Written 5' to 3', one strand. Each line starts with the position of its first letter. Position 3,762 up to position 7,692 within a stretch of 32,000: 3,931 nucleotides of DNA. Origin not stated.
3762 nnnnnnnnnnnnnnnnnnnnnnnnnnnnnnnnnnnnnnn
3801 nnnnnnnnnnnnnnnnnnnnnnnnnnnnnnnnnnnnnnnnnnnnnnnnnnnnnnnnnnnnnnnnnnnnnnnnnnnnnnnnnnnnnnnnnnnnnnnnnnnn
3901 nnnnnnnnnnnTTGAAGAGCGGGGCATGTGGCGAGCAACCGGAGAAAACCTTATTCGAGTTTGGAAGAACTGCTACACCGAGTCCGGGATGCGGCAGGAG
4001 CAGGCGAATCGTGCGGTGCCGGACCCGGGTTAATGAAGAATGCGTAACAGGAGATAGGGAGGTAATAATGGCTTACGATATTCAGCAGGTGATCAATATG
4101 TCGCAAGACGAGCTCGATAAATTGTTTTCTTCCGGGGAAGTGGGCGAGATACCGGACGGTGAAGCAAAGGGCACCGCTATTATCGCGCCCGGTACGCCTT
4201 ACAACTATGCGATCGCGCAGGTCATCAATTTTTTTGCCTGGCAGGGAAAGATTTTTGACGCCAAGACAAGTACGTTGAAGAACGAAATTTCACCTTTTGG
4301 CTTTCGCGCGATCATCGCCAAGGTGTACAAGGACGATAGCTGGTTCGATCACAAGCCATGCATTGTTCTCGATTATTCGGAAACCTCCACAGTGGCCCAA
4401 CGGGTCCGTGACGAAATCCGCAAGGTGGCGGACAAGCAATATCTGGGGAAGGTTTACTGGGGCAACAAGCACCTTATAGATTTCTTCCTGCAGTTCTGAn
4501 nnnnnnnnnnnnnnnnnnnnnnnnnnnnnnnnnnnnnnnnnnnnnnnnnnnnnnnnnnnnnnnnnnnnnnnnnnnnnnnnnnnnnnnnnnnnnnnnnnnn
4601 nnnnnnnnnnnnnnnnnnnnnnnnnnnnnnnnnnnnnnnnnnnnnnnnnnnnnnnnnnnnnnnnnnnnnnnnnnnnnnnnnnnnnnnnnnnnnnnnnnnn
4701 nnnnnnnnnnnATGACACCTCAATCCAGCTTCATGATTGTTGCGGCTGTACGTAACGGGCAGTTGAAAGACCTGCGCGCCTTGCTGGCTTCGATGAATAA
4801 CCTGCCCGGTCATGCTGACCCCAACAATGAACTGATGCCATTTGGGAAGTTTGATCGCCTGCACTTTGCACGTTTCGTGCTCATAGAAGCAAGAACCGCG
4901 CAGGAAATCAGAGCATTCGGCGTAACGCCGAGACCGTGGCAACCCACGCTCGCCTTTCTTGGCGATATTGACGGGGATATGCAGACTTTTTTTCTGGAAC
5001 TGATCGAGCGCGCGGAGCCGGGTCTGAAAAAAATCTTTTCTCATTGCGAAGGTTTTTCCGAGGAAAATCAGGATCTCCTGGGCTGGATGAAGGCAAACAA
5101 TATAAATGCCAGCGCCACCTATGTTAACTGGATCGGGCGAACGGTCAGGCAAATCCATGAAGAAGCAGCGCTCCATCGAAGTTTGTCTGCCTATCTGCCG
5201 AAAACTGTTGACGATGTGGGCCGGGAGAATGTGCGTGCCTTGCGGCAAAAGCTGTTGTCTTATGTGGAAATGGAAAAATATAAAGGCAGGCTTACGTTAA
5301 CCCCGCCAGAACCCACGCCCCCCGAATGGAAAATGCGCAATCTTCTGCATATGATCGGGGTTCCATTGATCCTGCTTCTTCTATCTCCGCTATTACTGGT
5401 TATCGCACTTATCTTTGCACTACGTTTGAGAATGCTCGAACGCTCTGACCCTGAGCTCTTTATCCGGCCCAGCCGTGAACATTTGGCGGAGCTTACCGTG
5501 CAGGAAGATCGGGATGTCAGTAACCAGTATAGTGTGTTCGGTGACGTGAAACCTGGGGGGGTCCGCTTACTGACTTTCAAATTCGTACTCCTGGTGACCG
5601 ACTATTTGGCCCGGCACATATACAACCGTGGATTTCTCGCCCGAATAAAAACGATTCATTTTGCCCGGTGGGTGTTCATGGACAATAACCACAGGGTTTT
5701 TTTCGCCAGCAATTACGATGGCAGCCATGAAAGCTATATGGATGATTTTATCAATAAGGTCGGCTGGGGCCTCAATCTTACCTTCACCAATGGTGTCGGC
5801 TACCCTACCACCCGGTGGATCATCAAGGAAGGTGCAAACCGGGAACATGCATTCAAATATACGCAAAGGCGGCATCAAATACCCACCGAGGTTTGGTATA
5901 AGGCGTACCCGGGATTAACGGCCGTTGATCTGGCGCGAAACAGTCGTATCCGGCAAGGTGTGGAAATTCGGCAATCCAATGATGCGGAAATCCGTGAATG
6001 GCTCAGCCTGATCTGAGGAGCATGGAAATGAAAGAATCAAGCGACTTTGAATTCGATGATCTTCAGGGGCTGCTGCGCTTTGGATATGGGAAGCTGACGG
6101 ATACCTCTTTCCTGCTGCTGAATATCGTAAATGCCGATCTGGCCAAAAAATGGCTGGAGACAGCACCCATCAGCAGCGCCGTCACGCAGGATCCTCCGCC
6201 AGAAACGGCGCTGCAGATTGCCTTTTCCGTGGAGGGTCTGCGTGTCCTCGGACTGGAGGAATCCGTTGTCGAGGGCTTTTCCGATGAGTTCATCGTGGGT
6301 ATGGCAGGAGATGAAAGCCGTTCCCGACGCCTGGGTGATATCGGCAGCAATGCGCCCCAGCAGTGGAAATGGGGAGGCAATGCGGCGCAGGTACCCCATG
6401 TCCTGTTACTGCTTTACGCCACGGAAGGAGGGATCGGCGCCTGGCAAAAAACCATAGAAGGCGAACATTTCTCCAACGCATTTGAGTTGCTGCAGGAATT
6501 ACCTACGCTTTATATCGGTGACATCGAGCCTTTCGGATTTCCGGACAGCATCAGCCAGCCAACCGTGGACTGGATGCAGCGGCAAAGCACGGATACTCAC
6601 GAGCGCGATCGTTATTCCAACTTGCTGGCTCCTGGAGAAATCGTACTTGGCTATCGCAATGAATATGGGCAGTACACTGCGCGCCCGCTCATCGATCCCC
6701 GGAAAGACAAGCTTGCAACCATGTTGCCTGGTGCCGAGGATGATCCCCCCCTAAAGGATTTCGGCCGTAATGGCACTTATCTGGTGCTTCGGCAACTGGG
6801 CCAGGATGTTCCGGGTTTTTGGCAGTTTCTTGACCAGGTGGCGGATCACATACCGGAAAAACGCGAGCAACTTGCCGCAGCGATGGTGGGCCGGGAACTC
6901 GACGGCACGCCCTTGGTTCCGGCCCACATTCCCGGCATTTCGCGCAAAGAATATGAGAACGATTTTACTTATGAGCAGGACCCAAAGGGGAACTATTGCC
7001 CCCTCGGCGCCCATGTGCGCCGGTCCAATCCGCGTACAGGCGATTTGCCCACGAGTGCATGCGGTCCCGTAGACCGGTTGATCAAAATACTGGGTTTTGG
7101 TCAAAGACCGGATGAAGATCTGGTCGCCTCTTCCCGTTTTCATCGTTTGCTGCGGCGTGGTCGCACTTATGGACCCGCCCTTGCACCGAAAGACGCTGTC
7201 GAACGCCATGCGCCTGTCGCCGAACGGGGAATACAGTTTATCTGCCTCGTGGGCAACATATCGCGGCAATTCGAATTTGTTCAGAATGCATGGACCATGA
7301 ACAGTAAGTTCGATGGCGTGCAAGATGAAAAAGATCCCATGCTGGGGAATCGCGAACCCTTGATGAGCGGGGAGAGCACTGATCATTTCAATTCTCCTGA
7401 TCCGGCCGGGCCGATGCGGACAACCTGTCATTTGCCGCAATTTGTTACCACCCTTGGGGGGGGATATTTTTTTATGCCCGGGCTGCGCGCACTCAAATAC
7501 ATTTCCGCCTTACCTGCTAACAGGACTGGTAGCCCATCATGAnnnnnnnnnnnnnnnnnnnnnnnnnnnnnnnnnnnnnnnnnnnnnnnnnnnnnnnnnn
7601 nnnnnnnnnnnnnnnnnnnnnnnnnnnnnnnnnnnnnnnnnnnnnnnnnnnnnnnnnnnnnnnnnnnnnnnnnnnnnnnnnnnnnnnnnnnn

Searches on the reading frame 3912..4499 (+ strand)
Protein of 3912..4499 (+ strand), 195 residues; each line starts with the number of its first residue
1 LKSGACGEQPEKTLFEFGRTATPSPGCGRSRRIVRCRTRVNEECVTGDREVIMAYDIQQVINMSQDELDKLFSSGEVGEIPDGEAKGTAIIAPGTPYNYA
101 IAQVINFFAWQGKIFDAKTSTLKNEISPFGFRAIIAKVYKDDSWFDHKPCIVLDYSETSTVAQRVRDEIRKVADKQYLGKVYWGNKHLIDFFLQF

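Call 39: search_protein_families(library=pfam, proteins=[window:3912-4499:+], max_evalue=0.001)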
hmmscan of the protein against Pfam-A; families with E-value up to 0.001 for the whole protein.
window:3912-4499:+ (195 aa): 0 families

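Call 42: search_protein_families(library=pfam, proteins=[window:3912-4496:+], max_evalue=10)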
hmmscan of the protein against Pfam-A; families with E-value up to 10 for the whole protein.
window:3912-4496:+ (195 aa): 0 families

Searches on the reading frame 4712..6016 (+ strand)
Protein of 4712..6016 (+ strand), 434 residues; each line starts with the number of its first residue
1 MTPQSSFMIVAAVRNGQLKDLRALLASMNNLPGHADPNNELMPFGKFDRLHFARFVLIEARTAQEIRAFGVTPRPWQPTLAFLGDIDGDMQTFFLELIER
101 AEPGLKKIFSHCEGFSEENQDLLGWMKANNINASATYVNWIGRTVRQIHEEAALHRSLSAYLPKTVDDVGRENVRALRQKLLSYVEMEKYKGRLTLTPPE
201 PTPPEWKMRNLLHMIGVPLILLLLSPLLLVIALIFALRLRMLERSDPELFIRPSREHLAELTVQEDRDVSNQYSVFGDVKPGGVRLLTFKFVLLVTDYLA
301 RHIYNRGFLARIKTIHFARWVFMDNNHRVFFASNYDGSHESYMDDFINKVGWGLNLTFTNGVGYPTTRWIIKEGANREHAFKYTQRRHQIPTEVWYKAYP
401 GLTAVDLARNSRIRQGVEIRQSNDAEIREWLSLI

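Call 39: search_protein_families(library=pfam, proteins=[window:4712-6016:+], max_evalue=0.001)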
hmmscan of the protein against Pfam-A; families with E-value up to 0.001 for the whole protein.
window:4712-6016:+ (434 aa): 0 families

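Call 42: search_protein_families(library=pfam, proteins=[window:4712-6013:+], max_evalue=10)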
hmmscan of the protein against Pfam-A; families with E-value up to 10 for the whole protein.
window:4712-6013:+ (434 aa): 0 families

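Call 78: search_solved_structures(query=A5, max_evalue=1)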
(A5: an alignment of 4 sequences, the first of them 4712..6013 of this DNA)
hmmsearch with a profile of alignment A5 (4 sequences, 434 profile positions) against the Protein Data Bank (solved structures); distinct sequences matched with E-value up to 1: 3.
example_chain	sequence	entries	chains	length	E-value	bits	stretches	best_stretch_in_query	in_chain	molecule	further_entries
8esd_T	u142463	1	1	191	0.4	12.5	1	114-210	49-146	COMM domain-containing protein 10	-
8f2r_J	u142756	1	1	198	0.43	12.4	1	114-210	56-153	COMM domain-containing protein 10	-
8p0w_J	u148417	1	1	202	0.45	12.3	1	114-210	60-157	COMM domain-containing protein 10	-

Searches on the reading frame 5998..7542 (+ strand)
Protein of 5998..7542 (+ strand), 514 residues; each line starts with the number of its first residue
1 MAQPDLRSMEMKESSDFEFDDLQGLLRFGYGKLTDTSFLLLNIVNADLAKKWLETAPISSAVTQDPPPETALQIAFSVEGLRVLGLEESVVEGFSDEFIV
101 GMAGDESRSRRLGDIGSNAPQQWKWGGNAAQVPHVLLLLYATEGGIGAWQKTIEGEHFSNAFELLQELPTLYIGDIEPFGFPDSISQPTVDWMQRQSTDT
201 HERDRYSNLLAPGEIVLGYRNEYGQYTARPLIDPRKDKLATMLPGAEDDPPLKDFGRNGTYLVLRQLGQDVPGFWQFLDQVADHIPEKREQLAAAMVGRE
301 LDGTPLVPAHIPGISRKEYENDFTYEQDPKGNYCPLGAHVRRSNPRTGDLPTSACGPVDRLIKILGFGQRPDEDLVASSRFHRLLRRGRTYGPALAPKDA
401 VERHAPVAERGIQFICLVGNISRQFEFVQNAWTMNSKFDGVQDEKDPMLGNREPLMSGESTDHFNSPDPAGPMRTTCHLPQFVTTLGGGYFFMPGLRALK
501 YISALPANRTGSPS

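Call 39: search_protein_families(library=pfam, proteins=[window:5998-7542:+], max_evalue=0.001)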
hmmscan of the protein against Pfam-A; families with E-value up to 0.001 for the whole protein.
window:5998-7542:+ (514 aa): 0 families

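Call 42: search_protein_families(library=pfam, proteins=[window:5998-7539:+], max_evalue=10)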
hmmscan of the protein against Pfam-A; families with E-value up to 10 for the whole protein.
window:5998-7539:+ (514 aa): 2 families
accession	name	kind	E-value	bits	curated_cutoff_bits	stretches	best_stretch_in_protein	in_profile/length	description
PF21105.3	DyP_N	-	0.0015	19.2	27.5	1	66-139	63-129/163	DyP dimeric alpha+beta barrel domain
PF20628.3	Dyp_perox_C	-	0.037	14.2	20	0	382-439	98-145/166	Dyp-type peroxidase, C-terminal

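Call 76: search_solved_structures(query=A4, max_evalue=1, show_alignments=1)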
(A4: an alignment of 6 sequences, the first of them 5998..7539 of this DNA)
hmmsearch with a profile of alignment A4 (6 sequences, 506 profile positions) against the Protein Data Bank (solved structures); distinct sequences matched with E-value up to 1: 26.
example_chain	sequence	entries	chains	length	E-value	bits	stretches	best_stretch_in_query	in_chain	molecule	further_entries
8re3_A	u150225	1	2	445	9.8e-45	156.5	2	66-342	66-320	Peroxidase, putative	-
8re2_A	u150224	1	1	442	2.2e-44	155.3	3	247-342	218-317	Peroxidase, putative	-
4g2c_A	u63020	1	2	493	1.4e-30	109.8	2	249-339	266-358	DyP2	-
4au9_A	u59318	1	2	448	1.4e-27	99.9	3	233-341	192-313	DYP-TYPE PEROXIDASE I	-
7anv_A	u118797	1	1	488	2.7e-27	98.9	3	371-493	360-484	ancestral D-type dye decolorizing peroxidase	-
4uzi_A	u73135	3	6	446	2.9e-27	98.8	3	233-341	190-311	DYE-DECOLORIZING PEROXIDASE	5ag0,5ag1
4w7j_A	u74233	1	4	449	2.1e-26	96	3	233-341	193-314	Dye-decolorizing peroxidase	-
4w7k_A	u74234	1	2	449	3.6e-26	95.2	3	233-341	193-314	Dye-decolorizing peroxidase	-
4w7l_A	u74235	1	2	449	1.1e-25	93.7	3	233-341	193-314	Dye-decolorizing peroxidase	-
5ikg_A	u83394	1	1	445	3.7e-25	91.9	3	233-341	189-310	Dye-decolorizing peroxidase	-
5ikd_A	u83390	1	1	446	7.6e-25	90.9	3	233-341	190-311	Dye-decolorizing peroxidase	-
5c2i_A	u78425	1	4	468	1.2e-24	90.3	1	242-493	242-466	Alr1585 protein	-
4w7m_A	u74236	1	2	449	1.7e-24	89.7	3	233-341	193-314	Dye-decolorizing peroxidase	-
4w7n_A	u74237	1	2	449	2.9e-24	89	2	233-491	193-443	Dye-decolorizing peroxidase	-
4w7o_A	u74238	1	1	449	1.9e-23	86.3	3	233-341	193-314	Dye-decolorizing peroxidase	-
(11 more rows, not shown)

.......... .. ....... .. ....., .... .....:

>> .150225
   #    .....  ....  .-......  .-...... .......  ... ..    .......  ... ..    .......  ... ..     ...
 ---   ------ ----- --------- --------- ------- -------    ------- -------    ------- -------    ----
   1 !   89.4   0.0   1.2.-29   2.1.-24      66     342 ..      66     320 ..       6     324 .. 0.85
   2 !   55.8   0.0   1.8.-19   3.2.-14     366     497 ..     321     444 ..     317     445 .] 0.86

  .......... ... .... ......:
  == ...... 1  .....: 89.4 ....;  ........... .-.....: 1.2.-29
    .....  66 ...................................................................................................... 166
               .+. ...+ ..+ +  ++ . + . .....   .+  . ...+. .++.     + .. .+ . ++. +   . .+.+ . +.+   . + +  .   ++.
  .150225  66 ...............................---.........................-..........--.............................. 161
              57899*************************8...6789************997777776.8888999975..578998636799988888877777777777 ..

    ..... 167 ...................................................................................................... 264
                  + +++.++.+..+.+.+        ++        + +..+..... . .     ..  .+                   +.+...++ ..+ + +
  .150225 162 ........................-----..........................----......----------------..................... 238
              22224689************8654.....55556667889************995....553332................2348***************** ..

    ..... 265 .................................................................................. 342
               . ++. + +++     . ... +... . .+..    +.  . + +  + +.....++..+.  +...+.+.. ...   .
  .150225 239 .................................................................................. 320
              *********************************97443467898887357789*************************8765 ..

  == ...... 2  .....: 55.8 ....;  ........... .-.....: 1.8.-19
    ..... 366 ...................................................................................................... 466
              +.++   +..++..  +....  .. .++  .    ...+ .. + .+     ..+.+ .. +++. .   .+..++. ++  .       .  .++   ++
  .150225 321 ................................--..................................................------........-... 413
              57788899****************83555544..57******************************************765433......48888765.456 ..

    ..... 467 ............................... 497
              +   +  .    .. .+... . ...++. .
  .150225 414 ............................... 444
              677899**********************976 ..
